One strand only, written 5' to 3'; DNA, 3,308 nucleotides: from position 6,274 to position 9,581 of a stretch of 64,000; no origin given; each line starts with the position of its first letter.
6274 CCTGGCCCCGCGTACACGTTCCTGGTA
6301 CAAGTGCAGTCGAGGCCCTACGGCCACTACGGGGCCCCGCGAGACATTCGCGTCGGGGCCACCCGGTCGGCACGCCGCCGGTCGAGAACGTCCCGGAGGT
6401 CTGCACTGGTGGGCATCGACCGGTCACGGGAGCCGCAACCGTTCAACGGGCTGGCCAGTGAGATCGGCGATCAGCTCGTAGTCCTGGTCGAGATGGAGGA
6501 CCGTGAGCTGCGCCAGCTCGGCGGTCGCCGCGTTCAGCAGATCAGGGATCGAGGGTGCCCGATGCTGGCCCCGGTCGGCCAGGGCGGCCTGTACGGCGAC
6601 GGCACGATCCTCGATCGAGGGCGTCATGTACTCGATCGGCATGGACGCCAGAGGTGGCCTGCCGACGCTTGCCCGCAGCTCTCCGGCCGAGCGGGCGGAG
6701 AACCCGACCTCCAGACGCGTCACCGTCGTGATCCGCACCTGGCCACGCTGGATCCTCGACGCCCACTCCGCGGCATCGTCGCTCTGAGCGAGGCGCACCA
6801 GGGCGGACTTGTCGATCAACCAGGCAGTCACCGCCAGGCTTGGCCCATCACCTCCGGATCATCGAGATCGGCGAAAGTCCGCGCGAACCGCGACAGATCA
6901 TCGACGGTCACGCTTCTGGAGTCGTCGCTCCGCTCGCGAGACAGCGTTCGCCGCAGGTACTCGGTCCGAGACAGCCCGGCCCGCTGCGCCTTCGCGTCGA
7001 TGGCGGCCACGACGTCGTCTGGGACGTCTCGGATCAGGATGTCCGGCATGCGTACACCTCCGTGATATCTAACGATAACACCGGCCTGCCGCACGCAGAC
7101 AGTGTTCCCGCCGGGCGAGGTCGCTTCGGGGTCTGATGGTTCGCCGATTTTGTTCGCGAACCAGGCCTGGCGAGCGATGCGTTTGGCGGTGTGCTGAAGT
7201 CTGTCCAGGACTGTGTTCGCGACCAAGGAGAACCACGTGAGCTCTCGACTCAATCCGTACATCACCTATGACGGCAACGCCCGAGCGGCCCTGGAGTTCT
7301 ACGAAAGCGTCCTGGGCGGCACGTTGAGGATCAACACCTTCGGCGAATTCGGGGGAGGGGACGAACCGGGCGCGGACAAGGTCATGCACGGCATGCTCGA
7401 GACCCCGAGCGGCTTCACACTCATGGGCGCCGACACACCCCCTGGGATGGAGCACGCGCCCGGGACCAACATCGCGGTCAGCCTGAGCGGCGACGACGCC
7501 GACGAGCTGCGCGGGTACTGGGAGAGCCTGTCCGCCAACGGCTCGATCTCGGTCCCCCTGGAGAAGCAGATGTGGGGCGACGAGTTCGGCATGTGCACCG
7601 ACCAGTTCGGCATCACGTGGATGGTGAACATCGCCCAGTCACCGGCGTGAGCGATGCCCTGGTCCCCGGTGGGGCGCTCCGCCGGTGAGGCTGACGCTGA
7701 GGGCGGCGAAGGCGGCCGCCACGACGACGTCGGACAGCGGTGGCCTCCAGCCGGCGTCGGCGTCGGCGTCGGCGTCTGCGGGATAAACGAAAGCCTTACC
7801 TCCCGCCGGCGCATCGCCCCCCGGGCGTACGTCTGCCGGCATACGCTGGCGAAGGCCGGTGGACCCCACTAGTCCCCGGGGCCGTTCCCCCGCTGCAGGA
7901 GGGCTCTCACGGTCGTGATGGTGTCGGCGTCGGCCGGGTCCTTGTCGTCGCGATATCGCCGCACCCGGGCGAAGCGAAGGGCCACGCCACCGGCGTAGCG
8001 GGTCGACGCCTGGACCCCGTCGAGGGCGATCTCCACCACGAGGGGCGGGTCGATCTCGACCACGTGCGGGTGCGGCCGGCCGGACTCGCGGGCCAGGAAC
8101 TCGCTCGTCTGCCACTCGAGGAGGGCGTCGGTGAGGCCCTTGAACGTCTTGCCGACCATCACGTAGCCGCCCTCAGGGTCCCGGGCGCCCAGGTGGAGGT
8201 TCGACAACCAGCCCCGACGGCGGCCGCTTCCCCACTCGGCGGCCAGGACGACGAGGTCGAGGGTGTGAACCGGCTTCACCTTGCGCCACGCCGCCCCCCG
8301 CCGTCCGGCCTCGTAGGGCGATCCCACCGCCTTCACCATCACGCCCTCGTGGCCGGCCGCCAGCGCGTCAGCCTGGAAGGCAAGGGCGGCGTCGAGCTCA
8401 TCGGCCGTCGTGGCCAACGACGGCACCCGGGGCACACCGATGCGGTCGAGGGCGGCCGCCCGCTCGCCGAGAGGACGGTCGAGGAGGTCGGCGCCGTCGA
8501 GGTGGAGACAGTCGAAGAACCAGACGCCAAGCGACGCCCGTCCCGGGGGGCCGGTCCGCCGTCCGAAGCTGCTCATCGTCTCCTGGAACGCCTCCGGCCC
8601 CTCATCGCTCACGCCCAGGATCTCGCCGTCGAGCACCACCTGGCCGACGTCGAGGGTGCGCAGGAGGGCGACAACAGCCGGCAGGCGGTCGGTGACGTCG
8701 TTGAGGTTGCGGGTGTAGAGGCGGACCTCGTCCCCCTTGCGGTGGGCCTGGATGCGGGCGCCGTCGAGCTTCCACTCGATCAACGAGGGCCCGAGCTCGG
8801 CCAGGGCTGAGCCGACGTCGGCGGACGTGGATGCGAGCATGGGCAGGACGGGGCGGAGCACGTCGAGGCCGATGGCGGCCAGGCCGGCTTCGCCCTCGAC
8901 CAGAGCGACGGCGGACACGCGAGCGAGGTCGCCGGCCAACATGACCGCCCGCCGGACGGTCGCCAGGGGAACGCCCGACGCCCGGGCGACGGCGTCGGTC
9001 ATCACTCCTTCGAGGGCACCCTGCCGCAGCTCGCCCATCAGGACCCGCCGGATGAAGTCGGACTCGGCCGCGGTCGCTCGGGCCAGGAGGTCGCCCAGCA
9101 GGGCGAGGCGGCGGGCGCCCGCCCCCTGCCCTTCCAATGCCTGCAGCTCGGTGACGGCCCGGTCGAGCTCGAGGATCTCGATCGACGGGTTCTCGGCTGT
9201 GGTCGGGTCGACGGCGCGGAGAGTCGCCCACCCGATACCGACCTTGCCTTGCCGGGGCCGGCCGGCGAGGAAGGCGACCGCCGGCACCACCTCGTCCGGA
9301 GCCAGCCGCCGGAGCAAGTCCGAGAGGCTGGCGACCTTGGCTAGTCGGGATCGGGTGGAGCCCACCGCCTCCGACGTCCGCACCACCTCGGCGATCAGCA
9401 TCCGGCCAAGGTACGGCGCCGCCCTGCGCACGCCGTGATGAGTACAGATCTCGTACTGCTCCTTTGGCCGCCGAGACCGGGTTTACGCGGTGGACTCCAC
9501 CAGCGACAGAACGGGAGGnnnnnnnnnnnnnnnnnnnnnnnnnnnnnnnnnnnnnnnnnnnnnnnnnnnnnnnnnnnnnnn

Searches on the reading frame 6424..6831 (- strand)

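Call 10: search_protein_families(library=pfam, proteins=[window:6424-6831:-], max_evalue=0.01)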
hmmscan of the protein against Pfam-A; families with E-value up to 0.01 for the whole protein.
window:6424-6831:- (135 aa): 1 family
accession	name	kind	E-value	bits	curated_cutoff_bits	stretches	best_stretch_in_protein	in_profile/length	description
PF01850.27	PIN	-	4e-09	37.5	23.6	1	5-122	2-118/120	PIN domain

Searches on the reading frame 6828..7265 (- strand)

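Call 10: search_protein_families(library=pfam, proteins=[window:6828-7265:-], max_evalue=0.01)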
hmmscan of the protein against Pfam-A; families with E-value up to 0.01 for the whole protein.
window:6828-7265:- (145 aa): 3 families
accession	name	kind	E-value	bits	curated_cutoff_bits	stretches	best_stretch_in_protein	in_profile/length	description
PF22513.2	FitA-like_RHH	-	4.6e-06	26.9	27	1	75-110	2-37/39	Antitoxin FitA-like, ribbon-helix-helix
PF21983.2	NikA-like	-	0.00011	22.7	27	1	87-111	17-41/72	Mobilization protein NikA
PF01402.27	RHH_1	-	0.00013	22.3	20.5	1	81-109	6-34/39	Ribbon-helix-helix protein, copG family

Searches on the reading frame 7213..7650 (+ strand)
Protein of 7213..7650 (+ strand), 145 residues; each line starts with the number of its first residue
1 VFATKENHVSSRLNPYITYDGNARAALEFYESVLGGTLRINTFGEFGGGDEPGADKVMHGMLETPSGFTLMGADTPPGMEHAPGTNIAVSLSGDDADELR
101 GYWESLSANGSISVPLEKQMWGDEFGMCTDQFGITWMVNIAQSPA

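Call 10: search_protein_families(library=pfam, proteins=[window:7213-7650:+], max_evalue=0.01)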
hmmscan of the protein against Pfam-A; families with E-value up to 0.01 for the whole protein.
window:7213-7650:+ (145 aa): 2 families
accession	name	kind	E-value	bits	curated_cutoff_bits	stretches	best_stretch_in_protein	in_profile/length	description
PF00903.31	Glyoxalase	-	1.7e-14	54.7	20.6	1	13-138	2-121/121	Glyoxalase/Bleomycin resistance protein/Dioxygenase superfamily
PF06983.19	3-dmu-9_3-mt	-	3.3e-10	40.9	24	1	13-138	3-115/116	3-demethylubiquinone-9 3-methyltransferase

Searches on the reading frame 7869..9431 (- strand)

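Call 10: search_protein_families(library=pfam, proteins=[window:7869-9431:-], max_evalue=0.01)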
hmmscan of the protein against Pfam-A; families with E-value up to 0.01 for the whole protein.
window:7869-9431:- (520 aa): 4 families
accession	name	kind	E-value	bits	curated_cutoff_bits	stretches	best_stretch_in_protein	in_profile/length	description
PF01068.26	DNA_ligase_A_M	-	1.4e-37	129.8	26.2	1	197-386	1-204/204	ATP dependent DNA ligase domain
PF04679.21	DNA_ligase_A_C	-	7.1e-11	42.8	27.5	1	405-497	1-94/94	ATP dependent DNA ligase C terminal region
PF04675.19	DNA_ligase_A_N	-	9.7e-11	42.6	24.6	1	77-149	102-174/174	DNA ligase N terminus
PF09414.15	RNA_ligase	-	9.9e-05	23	27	1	218-372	5-161/171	RNA ligase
